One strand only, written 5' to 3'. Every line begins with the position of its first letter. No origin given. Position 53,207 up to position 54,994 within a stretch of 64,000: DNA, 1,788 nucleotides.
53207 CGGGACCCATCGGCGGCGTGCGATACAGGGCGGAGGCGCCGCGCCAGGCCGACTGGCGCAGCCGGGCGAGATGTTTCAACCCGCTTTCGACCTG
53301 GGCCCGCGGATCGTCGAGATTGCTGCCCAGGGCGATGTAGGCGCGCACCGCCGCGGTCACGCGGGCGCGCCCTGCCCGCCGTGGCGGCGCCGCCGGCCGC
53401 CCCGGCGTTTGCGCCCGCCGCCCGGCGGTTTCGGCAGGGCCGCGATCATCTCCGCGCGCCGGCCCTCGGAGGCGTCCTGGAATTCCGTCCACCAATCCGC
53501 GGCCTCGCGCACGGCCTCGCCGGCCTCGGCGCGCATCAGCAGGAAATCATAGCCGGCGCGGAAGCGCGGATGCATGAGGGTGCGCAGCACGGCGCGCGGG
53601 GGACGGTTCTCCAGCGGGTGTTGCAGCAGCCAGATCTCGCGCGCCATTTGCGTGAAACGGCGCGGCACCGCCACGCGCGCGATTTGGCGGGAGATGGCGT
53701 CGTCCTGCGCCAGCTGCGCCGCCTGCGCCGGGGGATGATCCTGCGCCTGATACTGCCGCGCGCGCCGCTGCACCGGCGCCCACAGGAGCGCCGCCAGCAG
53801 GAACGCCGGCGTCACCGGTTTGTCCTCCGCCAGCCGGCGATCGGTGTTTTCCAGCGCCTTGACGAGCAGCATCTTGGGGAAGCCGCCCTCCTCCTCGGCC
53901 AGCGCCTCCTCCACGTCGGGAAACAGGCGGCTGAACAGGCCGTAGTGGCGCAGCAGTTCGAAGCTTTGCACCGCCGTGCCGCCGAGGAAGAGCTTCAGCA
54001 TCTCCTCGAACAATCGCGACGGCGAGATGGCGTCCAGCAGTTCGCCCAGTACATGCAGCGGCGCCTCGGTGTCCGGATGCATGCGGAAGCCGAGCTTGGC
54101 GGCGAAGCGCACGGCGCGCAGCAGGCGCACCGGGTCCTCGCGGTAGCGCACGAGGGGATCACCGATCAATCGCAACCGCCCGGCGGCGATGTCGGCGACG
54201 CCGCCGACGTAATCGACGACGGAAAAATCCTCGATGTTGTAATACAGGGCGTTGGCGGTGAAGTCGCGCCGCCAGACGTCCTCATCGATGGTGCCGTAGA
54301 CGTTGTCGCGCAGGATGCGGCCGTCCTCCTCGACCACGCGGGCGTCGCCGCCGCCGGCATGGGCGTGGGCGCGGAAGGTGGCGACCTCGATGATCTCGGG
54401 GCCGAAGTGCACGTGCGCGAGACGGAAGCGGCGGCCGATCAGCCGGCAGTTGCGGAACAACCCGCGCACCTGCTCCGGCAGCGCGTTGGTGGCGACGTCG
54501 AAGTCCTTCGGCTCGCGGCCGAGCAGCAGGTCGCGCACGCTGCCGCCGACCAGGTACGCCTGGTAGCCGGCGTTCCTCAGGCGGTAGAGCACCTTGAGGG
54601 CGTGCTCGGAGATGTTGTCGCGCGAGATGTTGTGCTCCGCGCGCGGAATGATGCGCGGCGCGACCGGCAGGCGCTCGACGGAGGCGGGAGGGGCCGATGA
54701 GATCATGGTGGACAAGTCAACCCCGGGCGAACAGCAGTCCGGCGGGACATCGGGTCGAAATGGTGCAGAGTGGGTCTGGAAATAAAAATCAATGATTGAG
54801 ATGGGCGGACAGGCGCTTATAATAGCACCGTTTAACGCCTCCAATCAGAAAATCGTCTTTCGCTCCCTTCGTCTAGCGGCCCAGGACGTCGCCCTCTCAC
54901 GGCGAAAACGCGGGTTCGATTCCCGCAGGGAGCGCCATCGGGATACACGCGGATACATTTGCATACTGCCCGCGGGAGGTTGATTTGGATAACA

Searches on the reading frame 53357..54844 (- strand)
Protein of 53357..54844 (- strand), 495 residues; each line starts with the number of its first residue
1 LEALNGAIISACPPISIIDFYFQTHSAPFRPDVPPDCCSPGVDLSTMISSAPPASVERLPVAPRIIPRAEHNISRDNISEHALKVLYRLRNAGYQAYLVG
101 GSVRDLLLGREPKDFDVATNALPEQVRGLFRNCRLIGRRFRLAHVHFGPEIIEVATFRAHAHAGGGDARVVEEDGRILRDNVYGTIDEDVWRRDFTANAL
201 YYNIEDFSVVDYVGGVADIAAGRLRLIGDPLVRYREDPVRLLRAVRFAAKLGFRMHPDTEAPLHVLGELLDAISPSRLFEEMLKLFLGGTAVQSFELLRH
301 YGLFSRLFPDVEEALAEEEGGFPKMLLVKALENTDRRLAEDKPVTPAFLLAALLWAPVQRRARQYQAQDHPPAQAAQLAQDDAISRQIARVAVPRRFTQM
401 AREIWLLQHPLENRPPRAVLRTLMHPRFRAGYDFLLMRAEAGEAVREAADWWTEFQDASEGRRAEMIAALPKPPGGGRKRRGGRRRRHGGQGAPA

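Call 74: search_protein_families(library=pfam, proteins=[window:53357-54844:-], max_evalue=0.00001)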
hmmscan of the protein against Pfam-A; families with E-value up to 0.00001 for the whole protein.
window:53357-54844:- (495 aa): 3 families
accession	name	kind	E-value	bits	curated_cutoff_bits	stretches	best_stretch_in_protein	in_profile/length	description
PF01743.26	PolyA_pol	-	5.7e-37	127.3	23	1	96-225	1-126/126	Poly A polymerase head domain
PF12626.12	PolyA_pol_arg_C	-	4.7e-36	123.9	22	1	369-486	2-119/119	Polymerase A arginine-rich C-terminus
PF12627.12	PolyA_pol_RNAbd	-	2.7e-19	69.1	22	1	252-314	1-63/64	Probable RNA and SrmB- binding site of polymerase A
